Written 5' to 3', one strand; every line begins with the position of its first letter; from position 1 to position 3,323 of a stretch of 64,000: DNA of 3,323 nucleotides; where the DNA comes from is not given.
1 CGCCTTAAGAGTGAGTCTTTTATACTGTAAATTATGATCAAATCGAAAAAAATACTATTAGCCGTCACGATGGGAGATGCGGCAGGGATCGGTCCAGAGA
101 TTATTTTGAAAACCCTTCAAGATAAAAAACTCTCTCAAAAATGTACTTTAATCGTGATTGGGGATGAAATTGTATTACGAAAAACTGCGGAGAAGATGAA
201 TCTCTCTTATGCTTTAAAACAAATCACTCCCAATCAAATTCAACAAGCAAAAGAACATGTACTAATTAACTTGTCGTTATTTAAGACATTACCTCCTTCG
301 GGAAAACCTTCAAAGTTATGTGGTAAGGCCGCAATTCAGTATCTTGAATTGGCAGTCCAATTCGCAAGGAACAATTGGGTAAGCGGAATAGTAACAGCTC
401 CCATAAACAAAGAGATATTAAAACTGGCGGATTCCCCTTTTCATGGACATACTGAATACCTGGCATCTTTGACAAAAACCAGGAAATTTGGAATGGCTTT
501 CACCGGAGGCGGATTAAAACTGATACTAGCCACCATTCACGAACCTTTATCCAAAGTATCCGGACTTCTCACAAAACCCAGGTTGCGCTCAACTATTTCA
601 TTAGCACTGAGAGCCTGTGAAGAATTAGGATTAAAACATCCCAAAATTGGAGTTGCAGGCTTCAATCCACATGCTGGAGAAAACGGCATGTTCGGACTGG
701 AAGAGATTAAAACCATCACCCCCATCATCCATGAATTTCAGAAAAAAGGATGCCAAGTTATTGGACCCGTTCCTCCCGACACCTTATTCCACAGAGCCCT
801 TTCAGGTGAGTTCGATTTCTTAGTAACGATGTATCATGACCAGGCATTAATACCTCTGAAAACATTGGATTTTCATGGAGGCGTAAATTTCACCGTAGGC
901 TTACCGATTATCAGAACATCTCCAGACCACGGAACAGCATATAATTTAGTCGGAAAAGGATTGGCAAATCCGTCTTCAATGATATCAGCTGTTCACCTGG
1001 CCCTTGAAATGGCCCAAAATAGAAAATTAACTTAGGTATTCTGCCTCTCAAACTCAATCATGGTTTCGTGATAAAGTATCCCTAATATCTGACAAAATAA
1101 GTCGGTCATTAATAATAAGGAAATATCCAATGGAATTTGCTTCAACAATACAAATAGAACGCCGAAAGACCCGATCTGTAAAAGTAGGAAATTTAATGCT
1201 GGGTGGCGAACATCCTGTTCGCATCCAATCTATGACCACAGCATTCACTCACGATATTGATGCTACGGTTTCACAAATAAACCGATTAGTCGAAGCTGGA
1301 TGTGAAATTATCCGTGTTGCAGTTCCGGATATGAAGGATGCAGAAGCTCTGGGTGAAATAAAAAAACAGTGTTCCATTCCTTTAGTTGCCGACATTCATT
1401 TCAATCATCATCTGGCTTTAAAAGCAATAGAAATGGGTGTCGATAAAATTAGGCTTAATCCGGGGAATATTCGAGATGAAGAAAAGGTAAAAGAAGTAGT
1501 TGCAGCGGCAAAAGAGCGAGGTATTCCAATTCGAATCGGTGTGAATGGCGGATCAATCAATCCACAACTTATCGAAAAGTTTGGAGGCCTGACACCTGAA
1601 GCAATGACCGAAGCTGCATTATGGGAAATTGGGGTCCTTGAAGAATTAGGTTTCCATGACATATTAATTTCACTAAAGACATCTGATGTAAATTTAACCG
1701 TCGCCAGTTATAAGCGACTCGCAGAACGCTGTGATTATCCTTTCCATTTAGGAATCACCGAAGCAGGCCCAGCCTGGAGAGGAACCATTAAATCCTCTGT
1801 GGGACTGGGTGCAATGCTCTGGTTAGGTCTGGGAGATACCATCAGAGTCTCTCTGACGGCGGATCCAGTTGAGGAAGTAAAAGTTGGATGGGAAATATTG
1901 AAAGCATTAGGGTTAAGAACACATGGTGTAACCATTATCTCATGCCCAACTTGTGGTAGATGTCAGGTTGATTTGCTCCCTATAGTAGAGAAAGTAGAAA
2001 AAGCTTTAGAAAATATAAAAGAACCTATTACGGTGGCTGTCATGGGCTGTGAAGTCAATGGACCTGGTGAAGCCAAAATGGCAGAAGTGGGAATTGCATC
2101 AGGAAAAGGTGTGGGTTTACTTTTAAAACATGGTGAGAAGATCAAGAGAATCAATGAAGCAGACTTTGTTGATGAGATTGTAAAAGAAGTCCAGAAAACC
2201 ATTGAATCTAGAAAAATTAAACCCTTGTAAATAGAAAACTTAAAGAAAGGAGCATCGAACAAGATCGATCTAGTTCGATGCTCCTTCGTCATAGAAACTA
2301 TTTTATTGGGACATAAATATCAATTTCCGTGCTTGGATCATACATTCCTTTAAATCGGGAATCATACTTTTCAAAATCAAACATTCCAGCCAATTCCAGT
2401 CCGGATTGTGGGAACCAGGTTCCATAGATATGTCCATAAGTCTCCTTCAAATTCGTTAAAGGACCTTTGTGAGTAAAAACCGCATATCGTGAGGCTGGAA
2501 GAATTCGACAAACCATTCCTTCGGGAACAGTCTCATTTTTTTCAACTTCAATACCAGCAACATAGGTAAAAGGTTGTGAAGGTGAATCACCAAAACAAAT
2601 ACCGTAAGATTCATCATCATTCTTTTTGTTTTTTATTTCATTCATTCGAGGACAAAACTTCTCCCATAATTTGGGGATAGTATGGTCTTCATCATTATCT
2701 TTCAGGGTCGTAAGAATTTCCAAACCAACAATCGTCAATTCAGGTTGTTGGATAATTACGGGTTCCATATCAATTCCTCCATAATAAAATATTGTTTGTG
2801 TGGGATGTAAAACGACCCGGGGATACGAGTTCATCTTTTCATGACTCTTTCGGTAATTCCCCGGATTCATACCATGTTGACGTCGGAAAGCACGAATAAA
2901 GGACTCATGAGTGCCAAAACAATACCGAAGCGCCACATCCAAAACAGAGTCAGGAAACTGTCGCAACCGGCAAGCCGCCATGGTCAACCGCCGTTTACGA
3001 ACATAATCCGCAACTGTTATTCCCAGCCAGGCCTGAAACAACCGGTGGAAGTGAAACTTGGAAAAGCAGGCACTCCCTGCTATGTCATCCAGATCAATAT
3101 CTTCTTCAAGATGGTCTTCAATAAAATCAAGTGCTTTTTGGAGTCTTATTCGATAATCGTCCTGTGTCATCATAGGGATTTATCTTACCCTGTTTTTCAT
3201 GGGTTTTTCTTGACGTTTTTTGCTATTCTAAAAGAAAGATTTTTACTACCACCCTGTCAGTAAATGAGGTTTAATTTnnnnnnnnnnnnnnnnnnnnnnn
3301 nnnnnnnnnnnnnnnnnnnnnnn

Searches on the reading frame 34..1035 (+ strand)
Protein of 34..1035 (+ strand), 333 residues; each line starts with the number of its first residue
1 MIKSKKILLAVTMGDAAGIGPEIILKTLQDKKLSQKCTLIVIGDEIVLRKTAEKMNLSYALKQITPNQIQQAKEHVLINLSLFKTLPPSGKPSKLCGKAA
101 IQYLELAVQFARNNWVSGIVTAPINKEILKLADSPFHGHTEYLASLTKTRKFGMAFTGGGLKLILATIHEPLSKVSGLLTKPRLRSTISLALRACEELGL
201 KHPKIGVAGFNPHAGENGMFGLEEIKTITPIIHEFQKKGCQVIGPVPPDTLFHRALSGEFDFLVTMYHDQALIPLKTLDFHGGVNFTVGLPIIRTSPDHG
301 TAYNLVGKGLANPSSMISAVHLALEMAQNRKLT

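Call 46: search_protein_families(library=pfam, proteins=[window:34-1035:+], max_evalue=0.00001)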
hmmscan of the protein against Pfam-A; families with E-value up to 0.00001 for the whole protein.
window:34-1035:+ (333 aa): 1 family
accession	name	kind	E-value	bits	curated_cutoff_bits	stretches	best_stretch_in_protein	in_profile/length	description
PF04166.17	PdxA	-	7.7e-100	334.4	27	1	36-323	2-286/286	Pyridoxal phosphate biosynthetic protein PdxA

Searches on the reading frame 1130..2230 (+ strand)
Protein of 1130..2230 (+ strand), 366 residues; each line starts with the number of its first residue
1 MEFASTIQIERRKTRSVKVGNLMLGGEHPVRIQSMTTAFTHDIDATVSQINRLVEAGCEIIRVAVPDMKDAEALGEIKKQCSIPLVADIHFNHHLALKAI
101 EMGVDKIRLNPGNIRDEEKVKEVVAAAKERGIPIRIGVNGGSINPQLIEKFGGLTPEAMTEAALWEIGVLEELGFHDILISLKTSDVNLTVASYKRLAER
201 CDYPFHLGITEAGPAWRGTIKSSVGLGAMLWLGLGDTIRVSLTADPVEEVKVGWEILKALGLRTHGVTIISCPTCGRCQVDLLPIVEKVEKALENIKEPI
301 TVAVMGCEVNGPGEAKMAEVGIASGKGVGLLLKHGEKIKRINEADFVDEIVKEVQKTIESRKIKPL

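Call 46: search_protein_families(library=pfam, proteins=[window:1130-2230:+], max_evalue=0.00001)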
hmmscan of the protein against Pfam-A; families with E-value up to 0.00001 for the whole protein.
window:1130-2230:+ (366 aa): 1 family
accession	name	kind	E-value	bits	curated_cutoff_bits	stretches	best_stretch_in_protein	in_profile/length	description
PF04551.19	GcpE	-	3.1e-149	497.1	32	1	14-356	1-343/343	GcpE protein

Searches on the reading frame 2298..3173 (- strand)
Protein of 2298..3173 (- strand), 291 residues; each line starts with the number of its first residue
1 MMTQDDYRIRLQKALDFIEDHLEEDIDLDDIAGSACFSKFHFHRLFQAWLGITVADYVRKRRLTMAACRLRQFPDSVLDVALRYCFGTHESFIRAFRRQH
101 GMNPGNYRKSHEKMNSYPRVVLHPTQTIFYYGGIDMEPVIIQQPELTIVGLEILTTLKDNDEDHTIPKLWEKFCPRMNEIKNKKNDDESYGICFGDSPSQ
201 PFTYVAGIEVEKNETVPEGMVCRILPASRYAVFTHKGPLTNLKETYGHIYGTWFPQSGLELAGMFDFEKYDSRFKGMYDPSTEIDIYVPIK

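Call 46: search_protein_families(library=pfam, proteins=[window:2298-3173:-], max_evalue=0.00001)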
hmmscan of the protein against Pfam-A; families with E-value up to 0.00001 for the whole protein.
window:2298-3173:- (291 aa): 4 families
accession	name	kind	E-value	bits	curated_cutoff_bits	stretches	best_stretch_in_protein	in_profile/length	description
PF14526.11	Cass2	-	6.6e-36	124.2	27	1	140-290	2-150/150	Integron-associated effector binding protein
PF06445.20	GyrI-like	-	6.1e-33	114.7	26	1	136-291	1-155/155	GyrI-like small molecule binding domain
PF12833.13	HTH_18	-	3.5e-18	66.1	33.6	1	32-109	2-79/80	Helix-turn-helix domain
PF00165.29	HTH_AraC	-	5.7e-13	49.1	26.6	1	18-58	1-41/42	Bacterial regulatory helix-turn-helix proteins, AraC family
